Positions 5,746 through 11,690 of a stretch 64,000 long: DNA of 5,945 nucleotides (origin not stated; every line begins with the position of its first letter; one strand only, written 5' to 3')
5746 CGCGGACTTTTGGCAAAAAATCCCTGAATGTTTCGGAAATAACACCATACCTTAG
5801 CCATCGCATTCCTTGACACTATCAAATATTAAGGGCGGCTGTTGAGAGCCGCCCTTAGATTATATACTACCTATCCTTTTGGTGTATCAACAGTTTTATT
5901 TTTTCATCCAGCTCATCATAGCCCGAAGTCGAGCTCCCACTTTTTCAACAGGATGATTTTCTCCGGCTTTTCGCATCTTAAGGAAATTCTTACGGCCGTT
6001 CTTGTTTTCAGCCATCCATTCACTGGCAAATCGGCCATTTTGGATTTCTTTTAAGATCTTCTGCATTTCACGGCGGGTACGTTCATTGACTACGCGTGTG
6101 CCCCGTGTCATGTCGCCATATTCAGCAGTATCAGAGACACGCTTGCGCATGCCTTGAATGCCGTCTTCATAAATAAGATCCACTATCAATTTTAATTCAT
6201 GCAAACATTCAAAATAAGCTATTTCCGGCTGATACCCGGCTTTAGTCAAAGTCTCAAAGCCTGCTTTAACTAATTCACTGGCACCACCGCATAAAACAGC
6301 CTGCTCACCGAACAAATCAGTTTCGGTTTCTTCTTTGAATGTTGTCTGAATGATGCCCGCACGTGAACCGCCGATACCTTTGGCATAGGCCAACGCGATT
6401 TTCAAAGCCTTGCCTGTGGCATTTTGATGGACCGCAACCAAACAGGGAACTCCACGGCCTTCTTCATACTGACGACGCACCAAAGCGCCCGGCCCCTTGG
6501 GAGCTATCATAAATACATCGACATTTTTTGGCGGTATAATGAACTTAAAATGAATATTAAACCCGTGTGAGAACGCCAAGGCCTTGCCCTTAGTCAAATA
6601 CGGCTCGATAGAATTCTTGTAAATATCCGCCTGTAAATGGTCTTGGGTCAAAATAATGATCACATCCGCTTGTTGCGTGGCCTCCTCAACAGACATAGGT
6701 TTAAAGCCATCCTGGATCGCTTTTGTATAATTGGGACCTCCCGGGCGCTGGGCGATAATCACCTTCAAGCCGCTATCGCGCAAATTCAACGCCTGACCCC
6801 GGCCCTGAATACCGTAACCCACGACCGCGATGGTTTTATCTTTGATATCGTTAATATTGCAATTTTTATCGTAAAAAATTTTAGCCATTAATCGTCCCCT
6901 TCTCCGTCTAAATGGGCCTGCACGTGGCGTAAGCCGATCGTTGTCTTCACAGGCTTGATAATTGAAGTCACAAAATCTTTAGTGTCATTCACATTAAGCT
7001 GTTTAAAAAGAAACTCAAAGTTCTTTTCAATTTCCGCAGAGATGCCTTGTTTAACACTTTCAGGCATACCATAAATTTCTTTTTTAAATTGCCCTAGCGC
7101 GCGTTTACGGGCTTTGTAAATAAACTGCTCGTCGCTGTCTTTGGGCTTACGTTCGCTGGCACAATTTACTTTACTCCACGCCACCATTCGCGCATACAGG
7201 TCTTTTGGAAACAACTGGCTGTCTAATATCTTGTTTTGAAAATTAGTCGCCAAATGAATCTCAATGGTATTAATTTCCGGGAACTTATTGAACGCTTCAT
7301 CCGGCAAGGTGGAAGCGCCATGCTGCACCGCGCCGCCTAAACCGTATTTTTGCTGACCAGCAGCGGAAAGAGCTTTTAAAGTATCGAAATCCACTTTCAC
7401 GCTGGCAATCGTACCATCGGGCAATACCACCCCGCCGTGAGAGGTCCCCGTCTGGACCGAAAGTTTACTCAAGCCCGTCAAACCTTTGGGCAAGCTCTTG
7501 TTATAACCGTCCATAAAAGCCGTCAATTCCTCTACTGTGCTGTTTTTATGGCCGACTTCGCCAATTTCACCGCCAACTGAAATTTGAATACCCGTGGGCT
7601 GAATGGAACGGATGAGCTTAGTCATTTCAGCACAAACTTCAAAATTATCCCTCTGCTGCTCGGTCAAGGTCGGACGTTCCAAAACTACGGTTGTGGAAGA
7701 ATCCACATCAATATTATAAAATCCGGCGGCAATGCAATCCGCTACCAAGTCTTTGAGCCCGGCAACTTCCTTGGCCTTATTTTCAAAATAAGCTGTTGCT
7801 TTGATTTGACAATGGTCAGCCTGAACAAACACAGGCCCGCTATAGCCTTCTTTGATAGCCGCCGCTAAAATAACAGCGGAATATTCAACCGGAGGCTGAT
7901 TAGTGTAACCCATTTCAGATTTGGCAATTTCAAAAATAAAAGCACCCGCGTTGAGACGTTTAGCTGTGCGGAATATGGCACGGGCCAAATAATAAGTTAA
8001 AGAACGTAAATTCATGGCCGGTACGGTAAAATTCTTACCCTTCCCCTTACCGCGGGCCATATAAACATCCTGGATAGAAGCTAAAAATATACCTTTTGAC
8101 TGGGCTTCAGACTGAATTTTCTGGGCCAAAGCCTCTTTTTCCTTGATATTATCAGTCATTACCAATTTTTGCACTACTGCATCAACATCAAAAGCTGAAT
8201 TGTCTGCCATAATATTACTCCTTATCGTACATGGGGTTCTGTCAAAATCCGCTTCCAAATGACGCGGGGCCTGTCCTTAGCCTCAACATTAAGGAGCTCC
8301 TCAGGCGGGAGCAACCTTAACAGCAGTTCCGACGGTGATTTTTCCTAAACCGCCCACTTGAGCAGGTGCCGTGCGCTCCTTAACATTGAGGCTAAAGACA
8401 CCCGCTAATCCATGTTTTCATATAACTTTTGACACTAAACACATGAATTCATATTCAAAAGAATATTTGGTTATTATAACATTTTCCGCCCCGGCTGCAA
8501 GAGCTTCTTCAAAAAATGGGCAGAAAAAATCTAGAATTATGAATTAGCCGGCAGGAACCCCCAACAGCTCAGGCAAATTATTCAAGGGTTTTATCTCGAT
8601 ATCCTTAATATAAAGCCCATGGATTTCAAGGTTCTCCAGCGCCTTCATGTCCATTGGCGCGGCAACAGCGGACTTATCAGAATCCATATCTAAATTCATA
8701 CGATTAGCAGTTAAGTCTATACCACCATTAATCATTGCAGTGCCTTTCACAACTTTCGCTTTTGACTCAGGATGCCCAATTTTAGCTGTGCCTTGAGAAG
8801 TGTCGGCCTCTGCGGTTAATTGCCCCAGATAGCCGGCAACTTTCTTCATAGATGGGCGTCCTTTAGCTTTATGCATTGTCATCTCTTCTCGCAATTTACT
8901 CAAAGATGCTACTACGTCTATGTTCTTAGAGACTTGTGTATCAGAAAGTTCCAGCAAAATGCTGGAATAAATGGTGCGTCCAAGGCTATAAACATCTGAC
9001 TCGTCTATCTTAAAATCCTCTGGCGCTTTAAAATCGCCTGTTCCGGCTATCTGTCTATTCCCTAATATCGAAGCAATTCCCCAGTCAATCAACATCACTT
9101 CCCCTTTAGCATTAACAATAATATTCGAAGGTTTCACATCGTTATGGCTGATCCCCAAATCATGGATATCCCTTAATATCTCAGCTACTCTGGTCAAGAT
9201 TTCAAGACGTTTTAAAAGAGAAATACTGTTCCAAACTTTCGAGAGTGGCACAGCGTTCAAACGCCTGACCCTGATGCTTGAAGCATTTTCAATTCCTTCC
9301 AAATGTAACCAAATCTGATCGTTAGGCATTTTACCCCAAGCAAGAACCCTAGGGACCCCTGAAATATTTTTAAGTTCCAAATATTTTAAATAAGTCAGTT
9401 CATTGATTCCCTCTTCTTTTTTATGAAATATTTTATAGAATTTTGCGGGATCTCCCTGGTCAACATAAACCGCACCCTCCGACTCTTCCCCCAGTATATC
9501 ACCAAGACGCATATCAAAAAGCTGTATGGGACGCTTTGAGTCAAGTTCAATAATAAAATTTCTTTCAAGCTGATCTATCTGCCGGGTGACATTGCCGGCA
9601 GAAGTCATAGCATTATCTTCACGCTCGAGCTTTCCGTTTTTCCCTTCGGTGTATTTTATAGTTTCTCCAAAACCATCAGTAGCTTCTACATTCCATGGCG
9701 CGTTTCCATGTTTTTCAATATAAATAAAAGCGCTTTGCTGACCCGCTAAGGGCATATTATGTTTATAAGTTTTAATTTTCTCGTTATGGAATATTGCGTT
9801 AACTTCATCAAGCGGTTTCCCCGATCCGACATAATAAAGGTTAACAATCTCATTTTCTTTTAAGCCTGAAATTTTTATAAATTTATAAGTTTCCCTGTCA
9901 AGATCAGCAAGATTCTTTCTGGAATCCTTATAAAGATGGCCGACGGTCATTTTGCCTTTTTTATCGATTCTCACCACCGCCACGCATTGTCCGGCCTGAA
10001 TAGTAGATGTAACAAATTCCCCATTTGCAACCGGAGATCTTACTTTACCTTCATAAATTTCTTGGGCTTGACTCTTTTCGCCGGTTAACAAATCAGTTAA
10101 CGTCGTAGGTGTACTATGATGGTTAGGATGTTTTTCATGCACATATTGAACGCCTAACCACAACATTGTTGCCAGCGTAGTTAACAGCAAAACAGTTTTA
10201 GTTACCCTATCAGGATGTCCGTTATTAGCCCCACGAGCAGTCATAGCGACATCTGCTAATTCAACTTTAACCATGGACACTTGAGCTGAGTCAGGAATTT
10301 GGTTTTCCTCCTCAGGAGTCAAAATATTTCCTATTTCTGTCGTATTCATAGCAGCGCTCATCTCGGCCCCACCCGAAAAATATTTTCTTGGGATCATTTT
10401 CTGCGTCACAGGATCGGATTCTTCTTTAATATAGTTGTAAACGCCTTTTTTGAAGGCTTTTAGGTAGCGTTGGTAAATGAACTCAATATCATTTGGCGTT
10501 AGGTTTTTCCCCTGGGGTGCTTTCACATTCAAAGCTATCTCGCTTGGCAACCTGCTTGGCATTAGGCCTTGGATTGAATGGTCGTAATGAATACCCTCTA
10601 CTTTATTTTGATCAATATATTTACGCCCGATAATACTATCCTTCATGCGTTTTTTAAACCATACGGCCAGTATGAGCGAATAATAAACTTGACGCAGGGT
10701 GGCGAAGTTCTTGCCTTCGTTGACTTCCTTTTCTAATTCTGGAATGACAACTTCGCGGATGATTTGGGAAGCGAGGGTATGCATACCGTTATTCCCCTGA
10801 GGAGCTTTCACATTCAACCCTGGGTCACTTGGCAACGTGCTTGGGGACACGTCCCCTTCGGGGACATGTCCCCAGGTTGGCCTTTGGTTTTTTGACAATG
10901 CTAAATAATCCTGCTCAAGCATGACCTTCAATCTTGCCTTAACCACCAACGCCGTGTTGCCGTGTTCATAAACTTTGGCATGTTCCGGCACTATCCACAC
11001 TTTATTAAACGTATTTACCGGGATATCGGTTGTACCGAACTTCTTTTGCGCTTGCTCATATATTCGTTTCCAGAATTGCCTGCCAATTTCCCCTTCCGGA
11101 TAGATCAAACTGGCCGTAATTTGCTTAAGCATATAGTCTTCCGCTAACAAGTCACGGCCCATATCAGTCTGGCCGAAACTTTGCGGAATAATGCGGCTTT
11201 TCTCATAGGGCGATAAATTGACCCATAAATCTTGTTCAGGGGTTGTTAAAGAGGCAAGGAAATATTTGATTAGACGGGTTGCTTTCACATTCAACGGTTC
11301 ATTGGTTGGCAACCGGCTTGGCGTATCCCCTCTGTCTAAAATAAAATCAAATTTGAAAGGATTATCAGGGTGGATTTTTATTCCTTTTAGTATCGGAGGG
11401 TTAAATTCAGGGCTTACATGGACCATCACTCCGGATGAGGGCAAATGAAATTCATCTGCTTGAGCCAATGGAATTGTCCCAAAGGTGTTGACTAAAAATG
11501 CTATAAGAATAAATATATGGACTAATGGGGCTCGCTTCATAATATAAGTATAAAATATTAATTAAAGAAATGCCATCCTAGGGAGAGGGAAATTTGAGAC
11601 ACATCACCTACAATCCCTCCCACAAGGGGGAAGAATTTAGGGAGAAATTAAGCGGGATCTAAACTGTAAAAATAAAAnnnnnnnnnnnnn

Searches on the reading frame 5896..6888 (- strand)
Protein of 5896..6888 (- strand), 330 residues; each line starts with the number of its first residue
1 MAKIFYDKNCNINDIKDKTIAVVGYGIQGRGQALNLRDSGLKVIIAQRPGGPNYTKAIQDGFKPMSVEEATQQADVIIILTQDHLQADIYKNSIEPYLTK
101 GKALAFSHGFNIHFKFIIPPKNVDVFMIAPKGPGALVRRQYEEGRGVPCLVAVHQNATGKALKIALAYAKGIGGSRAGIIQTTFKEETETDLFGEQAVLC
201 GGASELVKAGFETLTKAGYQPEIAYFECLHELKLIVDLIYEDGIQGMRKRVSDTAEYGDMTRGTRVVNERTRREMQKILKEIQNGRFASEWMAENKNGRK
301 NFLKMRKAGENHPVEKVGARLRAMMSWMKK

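Call 60: search_protein_families(library=pfam, proteins=[window:5896-6888:-], max_evalue=0.00001)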
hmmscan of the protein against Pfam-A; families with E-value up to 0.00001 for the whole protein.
window:5896-6888:- (330 aa): 4 families
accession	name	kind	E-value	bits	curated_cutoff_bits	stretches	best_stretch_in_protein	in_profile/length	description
PF07991.19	KARI_N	-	2.2e-73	245.7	20.6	1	15-178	2-165/165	Acetohydroxy acid isomeroreductase, NADPH-binding domain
PF01450.25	KARI_C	-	5.9e-67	224.9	29.1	1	184-327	1-144/144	Ketol-acid reductoisomerase, C-terminal domain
PF02826.25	2-Hacid_dh_C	-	1.1e-06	28.6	25.1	1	8-81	27-99/178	D-isomer specific 2-hydroxyacid dehydrogenase, NAD binding domain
PF00670.27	AdoHcyase_NAD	-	3.1e-06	27.8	27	1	16-81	22-86/162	S-adenosyl-L-homocysteine hydrolase, NAD binding domain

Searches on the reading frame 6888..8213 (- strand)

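Call 60: search_protein_families(library=pfam, proteins=[window:6888-8213:-], max_evalue=0.00001)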
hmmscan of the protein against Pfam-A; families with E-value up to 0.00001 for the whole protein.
window:6888-8213:- (441 aa): 1 family
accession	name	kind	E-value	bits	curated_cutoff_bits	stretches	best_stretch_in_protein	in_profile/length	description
PF01116.26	F_bP_aldolase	-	3.5e-17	63.3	25.5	1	58-337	11-242/277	Fructose-bisphosphate aldolase class-II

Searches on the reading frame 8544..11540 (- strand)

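Call 60: search_protein_families(library=pfam, proteins=[window:8544-11540:-], max_evalue=0.00001)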
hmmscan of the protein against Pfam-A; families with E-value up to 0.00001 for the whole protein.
window:8544-11540:- (998 aa): 1 family
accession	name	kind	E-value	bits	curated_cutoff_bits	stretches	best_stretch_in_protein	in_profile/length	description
PF00069.31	Pkinase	-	3.2e-15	56.7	31.7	1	708-866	42-196/263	Protein kinase domain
